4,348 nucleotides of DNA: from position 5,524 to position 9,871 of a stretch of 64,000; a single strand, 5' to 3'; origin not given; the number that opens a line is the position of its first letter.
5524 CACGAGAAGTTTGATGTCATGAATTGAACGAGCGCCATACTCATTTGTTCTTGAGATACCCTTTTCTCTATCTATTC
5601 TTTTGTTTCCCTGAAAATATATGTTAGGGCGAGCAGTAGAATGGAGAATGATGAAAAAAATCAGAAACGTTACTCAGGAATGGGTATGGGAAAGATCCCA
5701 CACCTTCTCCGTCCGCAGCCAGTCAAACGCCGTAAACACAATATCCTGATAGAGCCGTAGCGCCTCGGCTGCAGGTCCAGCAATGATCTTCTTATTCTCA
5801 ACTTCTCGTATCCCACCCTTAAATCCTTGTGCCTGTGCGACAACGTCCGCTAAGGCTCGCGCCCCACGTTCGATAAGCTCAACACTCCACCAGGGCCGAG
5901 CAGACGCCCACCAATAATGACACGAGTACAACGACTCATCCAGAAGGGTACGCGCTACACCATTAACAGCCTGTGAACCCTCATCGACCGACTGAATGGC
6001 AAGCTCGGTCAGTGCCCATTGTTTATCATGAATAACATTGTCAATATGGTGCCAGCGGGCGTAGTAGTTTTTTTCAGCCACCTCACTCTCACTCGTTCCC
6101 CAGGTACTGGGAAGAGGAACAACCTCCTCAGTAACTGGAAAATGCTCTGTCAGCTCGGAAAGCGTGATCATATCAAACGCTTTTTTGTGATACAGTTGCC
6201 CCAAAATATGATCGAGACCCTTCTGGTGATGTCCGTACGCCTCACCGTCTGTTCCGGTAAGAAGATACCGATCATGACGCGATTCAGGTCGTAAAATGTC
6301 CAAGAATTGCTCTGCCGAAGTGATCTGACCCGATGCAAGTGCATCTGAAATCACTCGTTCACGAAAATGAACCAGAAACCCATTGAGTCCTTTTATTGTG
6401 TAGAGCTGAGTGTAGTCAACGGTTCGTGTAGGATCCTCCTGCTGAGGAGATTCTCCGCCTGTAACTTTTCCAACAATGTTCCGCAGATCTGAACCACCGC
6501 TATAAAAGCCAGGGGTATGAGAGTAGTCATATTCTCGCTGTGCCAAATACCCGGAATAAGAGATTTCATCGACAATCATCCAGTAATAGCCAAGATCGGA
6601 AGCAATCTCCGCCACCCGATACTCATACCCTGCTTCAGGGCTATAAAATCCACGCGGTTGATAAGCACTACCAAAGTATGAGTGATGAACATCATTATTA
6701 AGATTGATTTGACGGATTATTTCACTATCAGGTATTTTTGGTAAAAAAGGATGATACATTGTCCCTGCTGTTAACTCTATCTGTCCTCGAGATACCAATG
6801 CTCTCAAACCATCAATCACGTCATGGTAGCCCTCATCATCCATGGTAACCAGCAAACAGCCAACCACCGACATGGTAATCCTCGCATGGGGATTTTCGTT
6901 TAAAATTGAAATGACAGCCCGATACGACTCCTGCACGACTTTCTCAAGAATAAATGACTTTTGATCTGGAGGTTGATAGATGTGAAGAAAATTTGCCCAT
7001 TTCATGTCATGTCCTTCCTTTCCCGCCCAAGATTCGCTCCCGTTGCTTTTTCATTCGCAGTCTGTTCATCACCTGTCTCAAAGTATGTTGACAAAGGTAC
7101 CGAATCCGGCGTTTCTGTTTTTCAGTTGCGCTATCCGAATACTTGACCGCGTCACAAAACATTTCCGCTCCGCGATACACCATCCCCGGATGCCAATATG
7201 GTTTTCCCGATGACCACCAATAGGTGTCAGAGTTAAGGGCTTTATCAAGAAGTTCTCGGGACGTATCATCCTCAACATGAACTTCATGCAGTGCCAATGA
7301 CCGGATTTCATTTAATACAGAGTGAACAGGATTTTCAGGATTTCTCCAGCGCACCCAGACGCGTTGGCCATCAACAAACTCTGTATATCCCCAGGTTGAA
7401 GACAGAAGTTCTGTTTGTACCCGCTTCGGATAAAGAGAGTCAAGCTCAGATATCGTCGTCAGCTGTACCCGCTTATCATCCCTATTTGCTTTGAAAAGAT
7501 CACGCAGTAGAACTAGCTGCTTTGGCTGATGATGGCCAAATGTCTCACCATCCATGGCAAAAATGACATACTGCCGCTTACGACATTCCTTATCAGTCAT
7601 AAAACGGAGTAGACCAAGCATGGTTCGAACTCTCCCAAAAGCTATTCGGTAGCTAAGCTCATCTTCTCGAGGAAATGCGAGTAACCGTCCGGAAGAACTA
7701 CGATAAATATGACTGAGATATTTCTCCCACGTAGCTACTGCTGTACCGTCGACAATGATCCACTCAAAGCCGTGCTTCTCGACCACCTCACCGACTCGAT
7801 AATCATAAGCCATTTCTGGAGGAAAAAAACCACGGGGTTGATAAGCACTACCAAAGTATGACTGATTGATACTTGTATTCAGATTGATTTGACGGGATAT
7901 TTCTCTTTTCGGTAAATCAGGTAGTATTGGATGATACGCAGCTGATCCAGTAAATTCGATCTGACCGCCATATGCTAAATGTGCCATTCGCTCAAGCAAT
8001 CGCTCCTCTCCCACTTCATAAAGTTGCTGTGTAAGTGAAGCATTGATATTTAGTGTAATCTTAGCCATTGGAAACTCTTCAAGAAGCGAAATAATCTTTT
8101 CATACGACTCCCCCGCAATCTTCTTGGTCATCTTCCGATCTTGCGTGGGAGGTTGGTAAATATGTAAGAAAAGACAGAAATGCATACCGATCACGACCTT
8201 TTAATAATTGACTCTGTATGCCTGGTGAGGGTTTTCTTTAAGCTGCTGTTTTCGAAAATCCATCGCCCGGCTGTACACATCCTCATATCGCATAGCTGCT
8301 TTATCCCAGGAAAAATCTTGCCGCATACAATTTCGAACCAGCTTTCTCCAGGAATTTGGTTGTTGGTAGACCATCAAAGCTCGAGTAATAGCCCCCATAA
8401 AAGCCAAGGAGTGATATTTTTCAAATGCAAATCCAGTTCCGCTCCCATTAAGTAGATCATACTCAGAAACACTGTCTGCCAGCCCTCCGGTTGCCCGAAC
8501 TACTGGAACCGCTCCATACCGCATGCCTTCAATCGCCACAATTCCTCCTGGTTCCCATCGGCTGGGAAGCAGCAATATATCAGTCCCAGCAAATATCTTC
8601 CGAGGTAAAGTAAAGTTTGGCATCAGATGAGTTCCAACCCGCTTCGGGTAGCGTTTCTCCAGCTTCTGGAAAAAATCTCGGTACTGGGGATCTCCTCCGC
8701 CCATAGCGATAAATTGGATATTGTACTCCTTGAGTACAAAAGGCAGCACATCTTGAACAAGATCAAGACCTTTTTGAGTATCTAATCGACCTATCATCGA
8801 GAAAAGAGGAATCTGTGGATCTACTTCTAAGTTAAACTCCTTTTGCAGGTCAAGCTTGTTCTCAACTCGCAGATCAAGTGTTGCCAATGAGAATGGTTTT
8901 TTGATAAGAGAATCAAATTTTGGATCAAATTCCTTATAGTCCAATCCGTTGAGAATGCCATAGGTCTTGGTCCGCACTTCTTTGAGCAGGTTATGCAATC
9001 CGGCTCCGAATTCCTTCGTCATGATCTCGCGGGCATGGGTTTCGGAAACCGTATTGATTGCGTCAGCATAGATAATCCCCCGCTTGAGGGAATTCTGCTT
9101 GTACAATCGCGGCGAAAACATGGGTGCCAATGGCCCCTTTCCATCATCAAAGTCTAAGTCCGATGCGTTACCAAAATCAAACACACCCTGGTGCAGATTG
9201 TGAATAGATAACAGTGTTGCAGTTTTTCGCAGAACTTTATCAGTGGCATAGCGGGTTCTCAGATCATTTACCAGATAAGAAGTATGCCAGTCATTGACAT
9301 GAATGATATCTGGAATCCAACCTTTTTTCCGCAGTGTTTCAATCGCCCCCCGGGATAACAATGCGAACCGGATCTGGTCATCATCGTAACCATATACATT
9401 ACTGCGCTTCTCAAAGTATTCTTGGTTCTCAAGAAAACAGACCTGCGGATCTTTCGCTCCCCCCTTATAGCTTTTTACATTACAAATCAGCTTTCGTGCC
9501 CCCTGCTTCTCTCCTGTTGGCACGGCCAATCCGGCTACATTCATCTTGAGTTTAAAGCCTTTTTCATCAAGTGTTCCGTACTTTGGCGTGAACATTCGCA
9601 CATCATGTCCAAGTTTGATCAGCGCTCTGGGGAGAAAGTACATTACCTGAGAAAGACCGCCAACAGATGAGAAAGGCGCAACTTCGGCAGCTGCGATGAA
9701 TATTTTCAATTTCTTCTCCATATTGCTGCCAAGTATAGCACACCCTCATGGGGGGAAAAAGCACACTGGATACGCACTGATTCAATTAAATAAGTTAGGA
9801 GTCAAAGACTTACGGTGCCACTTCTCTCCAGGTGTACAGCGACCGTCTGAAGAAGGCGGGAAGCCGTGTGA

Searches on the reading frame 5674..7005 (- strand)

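Call 22: search_protein_families(library=pfam, proteins=[window:5674-7005:-], max_evalue=0.001)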
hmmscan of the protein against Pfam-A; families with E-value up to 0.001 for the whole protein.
window:5674-7005:- (443 aa): 3 families
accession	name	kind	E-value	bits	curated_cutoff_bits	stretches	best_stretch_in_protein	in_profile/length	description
PF03065.20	Glyco_hydro_57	-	9.3e-27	94.5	21.2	1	19-292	39-285/291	Glycosyl hydrolase family 57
PF01522.26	Polysacc_deac_1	-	4.2e-06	27.2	23.1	1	25-141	18-122/124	Polysaccharide deacetylase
PF01074.27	Glyco_hydro_38N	-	6e-06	26.3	25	1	21-151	22-149/270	Glycosyl hydrolases family 38 N-terminal domain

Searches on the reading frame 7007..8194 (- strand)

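Call 22: search_protein_families(library=pfam, proteins=[window:7007-8194:-], max_evalue=0.001)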
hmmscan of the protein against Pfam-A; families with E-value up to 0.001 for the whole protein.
window:7007-8194:- (395 aa): 2 families
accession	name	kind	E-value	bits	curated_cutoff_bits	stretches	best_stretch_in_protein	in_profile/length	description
PF03065.20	Glyco_hydro_57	-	6.1e-37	127.9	21.2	1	27-258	44-286/291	Glycosyl hydrolase family 57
PF01522.26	Polysacc_deac_1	-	0.00049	20.5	23.1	0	29-144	19-122/124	Polysaccharide deacetylase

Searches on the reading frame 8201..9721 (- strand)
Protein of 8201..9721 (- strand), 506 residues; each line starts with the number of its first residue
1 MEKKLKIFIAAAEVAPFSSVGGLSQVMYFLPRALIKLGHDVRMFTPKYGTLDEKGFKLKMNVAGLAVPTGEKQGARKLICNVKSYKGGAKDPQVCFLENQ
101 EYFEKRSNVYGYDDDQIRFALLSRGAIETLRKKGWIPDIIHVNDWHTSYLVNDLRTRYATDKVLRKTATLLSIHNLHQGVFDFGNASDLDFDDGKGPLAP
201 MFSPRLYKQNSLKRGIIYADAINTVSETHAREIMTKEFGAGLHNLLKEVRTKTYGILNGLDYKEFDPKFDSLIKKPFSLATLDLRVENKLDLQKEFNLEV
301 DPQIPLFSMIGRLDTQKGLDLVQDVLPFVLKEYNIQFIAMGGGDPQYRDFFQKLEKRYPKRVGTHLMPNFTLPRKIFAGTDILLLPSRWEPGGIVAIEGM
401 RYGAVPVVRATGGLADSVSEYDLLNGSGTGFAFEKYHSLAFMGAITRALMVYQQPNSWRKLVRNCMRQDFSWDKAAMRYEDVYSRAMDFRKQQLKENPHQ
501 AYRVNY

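Call 22: search_protein_families(library=pfam, proteins=[window:8201-9721:-], max_evalue=0.001)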
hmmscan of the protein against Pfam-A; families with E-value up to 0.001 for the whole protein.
window:8201-9721:- (506 aa): 6 families
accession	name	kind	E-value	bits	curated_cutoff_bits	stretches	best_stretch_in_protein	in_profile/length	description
PF08323.17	Glyco_transf_5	-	2.5e-61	207.9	22.7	1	6-248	1-239/239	Starch synthase catalytic domain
PF00534.26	Glycos_transf_1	-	1.6e-16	60.8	26.4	1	301-460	12-167/172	Glycosyl transferases group 1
PF13692.12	Glyco_trans_1_4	-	1e-11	45.7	27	1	306-448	3-139/142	Glycosyl transferases group 1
PF13439.12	Glyco_transf_4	-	1.2e-06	29.1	28.5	1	20-234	1-149/170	Glycosyltransferase Family 4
PF13579.12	Glyco_trans_4_4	-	2.6e-06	28.3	29.7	1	21-233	1-142/158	Glycosyl transferase 4-like domain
PF20706.3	GT4-conflict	-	0.0002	20.9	26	0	308-476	201-382/385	Family 4 Glycosyltransferase in conflict systems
